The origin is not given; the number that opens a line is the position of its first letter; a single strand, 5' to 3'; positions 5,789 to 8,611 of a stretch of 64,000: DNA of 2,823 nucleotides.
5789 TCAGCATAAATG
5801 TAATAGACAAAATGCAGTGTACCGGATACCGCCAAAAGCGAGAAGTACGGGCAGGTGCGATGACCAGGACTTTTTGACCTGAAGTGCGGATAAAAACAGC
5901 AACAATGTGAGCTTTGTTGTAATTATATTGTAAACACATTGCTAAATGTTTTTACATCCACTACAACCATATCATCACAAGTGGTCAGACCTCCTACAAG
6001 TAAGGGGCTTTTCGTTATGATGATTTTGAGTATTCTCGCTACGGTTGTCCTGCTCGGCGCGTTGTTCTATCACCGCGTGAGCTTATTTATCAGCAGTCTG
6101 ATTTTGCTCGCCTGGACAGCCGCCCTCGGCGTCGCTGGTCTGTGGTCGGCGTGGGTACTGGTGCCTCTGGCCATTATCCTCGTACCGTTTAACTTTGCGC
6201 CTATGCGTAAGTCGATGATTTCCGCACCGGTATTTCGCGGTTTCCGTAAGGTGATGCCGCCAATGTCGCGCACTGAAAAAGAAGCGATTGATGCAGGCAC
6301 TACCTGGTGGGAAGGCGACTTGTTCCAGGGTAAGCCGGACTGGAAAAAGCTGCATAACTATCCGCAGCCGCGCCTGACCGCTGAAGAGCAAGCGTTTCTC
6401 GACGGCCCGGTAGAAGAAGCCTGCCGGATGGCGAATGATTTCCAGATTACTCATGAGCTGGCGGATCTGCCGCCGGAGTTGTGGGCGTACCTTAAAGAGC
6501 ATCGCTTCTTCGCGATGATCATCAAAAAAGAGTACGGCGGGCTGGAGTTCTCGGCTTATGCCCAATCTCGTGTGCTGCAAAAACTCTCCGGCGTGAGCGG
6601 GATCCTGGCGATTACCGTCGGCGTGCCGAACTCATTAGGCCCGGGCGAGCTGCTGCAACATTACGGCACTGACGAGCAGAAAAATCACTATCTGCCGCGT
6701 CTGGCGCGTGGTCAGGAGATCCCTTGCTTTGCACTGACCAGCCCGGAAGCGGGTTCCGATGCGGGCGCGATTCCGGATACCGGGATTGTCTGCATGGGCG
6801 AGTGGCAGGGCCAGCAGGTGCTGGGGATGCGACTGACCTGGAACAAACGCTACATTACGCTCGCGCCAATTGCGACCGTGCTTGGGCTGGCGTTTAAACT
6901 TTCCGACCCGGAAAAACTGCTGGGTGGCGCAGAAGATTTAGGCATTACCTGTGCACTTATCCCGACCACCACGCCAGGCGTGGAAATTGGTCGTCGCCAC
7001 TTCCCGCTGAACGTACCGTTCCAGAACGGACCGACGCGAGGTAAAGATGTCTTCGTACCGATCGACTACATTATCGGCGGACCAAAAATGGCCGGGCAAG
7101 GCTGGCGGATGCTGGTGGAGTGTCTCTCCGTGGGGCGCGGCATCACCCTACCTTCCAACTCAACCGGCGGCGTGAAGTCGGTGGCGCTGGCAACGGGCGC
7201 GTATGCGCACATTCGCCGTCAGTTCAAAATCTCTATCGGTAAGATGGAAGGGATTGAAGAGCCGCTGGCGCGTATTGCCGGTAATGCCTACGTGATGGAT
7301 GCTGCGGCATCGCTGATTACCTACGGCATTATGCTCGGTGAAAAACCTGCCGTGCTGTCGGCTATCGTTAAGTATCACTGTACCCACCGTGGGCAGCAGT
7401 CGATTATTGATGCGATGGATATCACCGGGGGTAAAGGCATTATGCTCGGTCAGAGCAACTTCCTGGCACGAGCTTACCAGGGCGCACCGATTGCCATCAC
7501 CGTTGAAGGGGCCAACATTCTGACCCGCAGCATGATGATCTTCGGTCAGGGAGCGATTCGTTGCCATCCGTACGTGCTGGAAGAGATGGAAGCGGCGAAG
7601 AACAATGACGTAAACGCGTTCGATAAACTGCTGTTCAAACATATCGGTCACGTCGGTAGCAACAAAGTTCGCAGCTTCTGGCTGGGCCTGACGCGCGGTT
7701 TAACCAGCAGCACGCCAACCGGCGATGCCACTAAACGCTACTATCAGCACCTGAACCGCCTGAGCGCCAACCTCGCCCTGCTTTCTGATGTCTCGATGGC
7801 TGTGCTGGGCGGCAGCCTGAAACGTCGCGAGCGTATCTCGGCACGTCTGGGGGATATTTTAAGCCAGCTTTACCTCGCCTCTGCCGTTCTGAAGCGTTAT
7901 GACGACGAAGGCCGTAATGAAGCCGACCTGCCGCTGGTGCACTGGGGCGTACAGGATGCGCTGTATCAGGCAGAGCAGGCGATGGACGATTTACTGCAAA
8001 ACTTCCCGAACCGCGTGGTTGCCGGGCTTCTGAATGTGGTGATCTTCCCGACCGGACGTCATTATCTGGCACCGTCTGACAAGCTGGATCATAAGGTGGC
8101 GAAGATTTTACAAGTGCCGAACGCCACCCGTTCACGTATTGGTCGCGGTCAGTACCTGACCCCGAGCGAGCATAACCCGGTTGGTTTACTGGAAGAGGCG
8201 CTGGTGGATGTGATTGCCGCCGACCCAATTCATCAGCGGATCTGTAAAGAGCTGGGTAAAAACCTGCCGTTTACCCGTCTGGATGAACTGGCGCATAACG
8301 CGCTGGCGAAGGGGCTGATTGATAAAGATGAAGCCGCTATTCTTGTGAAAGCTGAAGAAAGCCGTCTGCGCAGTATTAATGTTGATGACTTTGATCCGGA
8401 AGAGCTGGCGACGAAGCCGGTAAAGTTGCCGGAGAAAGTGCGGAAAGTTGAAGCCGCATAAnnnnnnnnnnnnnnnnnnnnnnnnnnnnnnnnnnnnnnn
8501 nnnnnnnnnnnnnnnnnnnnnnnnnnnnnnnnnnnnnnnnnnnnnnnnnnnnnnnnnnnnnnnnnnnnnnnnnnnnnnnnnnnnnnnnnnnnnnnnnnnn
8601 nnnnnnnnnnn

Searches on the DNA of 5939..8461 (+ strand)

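Call 59: search_dna_similar(query=window:5939-8461:+, collection=ecoli_genomes, mode=near, max_rows=3)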
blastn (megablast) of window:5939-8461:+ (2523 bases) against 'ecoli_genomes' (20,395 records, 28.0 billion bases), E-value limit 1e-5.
Records with a match: 5426; places in all: 5427; records where one place covers at least 80% of the query: 5426.
Genomes with a match: 5423 of 5426; with a place that covers at least 80% of the query: 5423. Places per genome that has any: lowest 1, median 1, highest 2. On chromosomes: 5419 places; on plasmids: 8.
Best place of each record, by identity: >=99% 1; 95-99% 5425.
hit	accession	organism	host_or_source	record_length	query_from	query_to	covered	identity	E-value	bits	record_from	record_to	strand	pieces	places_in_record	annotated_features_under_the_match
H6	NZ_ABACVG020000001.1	Escherichia coli strain 2020CK-00188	Homo sapiens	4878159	1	2523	100%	99.2%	0e+0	4549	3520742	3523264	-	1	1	fadE: acyl-CoA dehydrogenase FadE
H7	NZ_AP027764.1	Escherichia coli strain 2017-02-2CC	Homo sapiens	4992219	1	2523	100%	98.4%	0e+0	4438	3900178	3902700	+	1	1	fadE: acyl-CoA dehydrogenase FadE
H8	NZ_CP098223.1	Escherichia coli strain Z0117EC0005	Canis lupus familiaris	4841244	1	2523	100%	98.4%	0e+0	4433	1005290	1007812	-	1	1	fadE: acyl-CoA dehydrogenase FadE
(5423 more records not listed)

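Call 61: get_annotated_region(hit=H6, flank=20000)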
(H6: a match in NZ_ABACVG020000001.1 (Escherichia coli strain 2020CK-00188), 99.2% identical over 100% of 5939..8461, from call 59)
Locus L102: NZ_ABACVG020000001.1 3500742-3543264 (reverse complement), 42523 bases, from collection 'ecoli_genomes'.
description: Escherichia coli strain 2020CK-00188 chromosome, whole genome shotgun sequence
organism: Escherichia coli strain 2020CK-00188 (NCBI taxid 562)
replicon: chromosome; assembly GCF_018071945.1
host: Homo sapiens; source: Rectal Swab; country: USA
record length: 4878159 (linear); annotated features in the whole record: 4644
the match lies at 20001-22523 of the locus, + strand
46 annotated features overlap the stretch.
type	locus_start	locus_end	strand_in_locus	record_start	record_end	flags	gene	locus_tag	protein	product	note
CDS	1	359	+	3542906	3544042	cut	-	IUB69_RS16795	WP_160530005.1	ISAs1 family transposase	-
CDS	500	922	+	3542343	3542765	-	-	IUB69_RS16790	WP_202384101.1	hypothetical protein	-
CDS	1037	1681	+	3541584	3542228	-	-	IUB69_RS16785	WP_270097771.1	hypothetical protein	-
CDS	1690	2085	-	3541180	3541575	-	-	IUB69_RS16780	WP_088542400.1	adenylyltransferase/cytidyltransferase family protein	-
CDS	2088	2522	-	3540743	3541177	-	fliJ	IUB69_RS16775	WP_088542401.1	flagellar export protein FliJ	-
CDS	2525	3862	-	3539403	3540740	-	fliI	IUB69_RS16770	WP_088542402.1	flagellar protein export ATPase FliI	-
CDS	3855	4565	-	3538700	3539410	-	fliH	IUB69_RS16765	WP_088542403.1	flagellar assembly protein FliH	-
CDS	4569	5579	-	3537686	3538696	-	-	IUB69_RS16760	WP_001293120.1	flagellar motor switch protein FliG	-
CDS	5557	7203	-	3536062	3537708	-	fliF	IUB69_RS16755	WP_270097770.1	flagellar basal-body MS-ring/collar protein FliF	-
CDS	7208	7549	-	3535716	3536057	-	-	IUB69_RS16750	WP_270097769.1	flagellar hook-basal body complex protein FliE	-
CDS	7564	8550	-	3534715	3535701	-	-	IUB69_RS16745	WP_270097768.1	sigma-54 interaction domain-containing protein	-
CDS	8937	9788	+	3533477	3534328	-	-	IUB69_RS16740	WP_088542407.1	FliM/FliN family flagellar motor switch protein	-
CDS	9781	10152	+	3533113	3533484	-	-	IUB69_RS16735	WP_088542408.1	FliM/FliN family flagellar motor switch protein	-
CDS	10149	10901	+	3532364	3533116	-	fliP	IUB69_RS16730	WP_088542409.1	flagellar type III secretion system pore protein FliP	The bacterial flagellar biogenesis protein FliP forms a type III secretion system (T3SS)-type pore required for ...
CDS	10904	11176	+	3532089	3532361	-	-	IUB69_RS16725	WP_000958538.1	flagellar biosynthetic protein FliQ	-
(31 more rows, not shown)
